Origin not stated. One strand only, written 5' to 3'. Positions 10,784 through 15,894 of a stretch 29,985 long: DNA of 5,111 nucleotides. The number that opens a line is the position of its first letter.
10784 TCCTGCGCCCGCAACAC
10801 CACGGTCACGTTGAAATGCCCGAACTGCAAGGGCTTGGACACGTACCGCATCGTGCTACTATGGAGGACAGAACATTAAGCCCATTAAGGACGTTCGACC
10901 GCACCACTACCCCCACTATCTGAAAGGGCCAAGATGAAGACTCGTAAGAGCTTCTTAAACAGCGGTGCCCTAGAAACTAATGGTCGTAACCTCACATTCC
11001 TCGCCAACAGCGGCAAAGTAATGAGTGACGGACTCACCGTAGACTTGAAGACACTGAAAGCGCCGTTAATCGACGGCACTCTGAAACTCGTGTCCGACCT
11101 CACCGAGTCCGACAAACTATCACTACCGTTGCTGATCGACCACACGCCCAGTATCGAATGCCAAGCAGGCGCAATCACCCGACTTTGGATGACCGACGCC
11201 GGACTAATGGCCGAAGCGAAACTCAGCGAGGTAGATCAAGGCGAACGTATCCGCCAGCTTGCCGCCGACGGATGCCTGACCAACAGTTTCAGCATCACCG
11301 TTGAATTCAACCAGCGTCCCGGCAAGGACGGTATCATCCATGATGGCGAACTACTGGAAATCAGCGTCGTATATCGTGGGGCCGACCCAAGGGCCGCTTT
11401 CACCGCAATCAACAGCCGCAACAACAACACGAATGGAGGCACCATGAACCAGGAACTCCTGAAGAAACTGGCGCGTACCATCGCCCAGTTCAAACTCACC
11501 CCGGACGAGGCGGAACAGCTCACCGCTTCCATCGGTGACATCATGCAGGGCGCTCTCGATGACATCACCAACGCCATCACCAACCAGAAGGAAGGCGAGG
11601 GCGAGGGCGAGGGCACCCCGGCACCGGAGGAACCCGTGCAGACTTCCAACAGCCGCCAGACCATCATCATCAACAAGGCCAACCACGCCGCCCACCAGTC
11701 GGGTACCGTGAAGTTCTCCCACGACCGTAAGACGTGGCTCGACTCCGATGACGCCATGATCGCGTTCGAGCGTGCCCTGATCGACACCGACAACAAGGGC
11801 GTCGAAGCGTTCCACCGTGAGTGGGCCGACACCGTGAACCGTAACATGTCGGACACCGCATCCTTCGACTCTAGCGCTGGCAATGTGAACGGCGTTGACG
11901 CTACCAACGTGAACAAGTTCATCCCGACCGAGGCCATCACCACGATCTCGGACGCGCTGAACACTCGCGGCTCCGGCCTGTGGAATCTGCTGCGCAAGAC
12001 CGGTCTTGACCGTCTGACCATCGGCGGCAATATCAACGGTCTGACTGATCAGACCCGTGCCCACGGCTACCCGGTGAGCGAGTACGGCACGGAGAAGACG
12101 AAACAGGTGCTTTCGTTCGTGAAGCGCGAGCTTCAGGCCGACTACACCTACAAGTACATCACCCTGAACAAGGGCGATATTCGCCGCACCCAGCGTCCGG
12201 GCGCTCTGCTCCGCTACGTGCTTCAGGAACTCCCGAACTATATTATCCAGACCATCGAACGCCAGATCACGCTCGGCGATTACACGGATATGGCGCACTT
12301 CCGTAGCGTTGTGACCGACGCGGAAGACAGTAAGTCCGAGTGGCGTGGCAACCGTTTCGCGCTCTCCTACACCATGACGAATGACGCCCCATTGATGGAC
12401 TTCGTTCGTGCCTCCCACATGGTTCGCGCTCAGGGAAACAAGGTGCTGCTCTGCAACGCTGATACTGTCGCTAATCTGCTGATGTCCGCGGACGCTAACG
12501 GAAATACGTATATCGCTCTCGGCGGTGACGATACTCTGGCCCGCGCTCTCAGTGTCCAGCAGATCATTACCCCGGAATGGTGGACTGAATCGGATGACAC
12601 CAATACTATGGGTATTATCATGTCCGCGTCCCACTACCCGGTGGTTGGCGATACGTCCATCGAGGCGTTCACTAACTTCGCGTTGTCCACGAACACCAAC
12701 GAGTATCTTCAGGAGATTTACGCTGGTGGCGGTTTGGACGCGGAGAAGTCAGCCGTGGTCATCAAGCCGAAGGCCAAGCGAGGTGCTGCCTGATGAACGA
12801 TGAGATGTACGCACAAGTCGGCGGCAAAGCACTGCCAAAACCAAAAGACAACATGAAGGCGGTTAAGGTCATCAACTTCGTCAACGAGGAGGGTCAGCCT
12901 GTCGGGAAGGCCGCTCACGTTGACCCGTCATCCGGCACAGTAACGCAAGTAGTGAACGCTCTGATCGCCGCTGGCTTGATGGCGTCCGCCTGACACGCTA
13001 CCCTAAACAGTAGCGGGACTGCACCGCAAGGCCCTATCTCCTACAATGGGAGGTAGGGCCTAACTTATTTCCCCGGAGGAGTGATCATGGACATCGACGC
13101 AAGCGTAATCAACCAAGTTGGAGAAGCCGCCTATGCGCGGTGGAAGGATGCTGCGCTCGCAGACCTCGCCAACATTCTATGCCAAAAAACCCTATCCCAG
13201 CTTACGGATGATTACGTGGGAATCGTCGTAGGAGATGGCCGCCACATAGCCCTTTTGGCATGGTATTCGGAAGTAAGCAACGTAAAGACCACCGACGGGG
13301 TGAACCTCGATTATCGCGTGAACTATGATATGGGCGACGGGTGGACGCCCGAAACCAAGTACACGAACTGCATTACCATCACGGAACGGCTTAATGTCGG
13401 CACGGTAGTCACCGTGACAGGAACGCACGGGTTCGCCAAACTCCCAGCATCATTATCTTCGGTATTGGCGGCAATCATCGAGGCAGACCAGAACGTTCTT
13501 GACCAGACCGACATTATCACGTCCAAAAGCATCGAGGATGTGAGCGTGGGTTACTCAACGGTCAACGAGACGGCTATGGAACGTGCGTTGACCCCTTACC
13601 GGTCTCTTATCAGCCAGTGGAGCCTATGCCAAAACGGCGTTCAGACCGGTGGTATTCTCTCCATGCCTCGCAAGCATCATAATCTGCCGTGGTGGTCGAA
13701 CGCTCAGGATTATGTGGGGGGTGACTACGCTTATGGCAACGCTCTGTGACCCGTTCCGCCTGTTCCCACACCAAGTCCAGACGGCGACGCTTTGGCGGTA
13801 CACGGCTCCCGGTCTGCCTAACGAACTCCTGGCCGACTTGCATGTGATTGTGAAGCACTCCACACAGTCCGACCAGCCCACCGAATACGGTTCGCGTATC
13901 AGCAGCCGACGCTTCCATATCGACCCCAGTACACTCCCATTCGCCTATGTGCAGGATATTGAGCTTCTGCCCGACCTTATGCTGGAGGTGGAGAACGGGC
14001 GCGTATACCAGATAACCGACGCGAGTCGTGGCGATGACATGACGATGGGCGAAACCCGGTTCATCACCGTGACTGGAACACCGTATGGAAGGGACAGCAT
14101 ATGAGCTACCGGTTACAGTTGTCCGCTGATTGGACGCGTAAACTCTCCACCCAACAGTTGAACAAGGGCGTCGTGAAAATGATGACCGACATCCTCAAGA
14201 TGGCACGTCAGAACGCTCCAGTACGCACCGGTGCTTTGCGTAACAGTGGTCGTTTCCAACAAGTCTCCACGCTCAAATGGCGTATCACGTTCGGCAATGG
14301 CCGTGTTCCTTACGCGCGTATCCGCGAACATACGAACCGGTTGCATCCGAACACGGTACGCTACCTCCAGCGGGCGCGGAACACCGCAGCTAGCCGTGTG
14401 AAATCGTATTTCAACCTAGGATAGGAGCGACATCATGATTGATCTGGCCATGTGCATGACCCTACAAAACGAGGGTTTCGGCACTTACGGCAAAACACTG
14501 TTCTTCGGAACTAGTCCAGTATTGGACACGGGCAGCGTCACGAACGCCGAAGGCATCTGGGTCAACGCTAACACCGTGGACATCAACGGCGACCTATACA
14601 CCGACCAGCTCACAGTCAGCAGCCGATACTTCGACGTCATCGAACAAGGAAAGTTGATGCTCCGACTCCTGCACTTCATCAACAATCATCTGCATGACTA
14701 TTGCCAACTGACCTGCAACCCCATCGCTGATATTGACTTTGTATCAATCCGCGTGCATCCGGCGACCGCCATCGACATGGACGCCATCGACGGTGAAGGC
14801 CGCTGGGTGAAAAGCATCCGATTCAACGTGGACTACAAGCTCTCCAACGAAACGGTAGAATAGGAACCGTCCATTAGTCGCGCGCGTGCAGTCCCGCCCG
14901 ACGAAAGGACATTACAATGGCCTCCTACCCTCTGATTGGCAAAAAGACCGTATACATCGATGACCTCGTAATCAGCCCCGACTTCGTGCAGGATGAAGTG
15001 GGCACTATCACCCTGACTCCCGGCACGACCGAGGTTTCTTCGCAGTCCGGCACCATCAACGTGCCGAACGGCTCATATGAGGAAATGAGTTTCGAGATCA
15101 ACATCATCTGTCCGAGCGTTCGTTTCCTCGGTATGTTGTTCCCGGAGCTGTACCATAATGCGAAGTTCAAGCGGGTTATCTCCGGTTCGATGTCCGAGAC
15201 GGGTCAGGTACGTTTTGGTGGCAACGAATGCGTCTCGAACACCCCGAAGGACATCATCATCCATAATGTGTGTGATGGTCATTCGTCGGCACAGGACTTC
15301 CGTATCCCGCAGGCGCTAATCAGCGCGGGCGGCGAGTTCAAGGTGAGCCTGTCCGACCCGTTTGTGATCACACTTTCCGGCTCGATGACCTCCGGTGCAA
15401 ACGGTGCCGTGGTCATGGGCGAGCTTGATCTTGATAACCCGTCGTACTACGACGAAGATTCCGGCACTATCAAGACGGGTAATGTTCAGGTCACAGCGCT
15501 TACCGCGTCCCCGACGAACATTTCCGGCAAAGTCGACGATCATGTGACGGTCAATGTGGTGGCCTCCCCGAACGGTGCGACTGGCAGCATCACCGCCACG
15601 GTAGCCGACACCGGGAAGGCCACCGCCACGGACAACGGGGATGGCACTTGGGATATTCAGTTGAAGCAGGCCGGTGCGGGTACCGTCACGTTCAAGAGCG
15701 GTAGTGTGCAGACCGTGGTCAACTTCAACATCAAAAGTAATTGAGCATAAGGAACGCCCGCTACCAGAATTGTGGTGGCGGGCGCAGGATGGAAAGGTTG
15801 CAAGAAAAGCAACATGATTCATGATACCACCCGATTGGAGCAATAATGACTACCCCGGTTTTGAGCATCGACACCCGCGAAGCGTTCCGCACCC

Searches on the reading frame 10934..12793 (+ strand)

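Call 24: search_protein_families(library=phrogs, proteins=[window:10934-12793:+], max_evalue=0.0001)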
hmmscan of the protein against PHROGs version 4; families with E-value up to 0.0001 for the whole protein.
window:10934-12793:+ (619 aa): 3 families
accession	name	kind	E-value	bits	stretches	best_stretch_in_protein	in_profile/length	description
phrog_3270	-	head and packaging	1.6e-40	140.3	1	59-616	32-570/603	head maturation protease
phrog_7080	-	head and packaging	4.7e-08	33.6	1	267-609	4-312/317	major head protein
phrog_3244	-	head and packaging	1.8e-05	25.6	1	63-243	70-253/326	head maturation protease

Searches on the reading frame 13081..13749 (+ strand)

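Call 24: search_protein_families(library=phrogs, proteins=[window:13081-13749:+], max_evalue=0.0001)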
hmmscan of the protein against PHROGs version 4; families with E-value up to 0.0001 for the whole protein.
window:13081-13749:+ (222 aa): 1 family
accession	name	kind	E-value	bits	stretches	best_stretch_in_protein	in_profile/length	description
phrog_442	-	connector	4.2e-07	30.6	1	19-174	109-261/270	head-tail adaptor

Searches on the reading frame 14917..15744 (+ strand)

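Call 24: search_protein_families(library=phrogs, proteins=[window:14917-15744:+], max_evalue=0.0001)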
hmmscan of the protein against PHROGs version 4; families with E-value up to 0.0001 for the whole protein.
window:14917-15744:+ (275 aa): 1 family
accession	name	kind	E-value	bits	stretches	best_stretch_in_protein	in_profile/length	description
phrog_215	-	head and packaging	5.7e-07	30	1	186-272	217-303/491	structural protein with Ig domain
